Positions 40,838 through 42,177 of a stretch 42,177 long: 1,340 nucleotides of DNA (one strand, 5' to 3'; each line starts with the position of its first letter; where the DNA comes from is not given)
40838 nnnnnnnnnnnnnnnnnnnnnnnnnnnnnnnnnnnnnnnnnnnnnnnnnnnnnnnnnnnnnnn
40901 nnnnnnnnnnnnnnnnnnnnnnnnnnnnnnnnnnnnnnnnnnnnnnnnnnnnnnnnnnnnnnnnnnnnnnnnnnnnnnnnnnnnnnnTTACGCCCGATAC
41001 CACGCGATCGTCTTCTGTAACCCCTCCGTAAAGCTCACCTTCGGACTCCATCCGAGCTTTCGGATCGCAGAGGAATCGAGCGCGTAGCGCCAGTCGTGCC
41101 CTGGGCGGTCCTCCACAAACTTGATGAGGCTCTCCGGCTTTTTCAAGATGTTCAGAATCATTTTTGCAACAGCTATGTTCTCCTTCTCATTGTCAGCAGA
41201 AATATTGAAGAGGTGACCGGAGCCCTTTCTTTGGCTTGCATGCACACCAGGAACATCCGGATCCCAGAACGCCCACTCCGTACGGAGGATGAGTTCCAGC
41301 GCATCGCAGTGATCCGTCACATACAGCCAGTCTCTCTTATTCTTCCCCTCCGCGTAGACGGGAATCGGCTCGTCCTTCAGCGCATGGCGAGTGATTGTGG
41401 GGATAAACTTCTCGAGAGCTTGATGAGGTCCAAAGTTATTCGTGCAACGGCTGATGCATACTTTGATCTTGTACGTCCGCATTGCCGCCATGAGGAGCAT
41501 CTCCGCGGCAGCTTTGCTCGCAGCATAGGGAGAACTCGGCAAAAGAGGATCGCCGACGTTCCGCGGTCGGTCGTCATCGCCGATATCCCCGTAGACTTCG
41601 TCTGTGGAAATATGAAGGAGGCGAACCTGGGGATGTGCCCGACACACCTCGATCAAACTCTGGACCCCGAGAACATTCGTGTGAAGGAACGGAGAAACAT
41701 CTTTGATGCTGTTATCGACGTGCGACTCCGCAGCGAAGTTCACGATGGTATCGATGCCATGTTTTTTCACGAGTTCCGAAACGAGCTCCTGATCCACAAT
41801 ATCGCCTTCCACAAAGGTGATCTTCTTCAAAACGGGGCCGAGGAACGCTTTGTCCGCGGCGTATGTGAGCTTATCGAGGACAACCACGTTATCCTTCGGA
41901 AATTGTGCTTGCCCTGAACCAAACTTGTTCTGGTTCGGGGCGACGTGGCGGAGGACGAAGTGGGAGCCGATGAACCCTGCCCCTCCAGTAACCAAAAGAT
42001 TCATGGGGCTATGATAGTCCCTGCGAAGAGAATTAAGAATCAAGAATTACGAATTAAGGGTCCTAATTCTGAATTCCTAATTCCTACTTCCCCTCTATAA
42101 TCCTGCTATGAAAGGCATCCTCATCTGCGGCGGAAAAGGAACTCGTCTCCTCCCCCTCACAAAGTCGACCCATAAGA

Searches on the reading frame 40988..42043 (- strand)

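Call 10: search_protein_families(library=pfam, proteins=[window:40988-42043:-], max_evalue=0.001)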
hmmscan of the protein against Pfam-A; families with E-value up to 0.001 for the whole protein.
window:40988-42043:- (351 aa): 6 families
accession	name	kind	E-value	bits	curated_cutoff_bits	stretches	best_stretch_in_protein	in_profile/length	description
PF16363.11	GDP_Man_Dehyd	-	3.4e-63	214.6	27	1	17-345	1-332/332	GDP-mannose 4,6 dehydratase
PF01370.27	Epimerase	-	3.6e-55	187.4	20.9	1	17-255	2-227/240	NAD dependent epimerase/dehydratase family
PF04321.23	RmlD_sub_bind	-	7.6e-17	61.7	27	1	14-230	1-176/287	RmlD substrate binding domain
PF07993.18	NAD_binding_4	-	1.1e-15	57.9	20.1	1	18-201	1-205/258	Male sterility protein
PF01073.25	3Beta_HSD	-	1.9e-14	53.8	22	1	17-244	1-220/280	3-beta hydroxysteroid dehydrogenase/isomerase family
PF02719.21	Polysacc_synt_2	-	6.7e-13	48.9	20.2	1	16-229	1-194/293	Polysaccharide biosynthesis protein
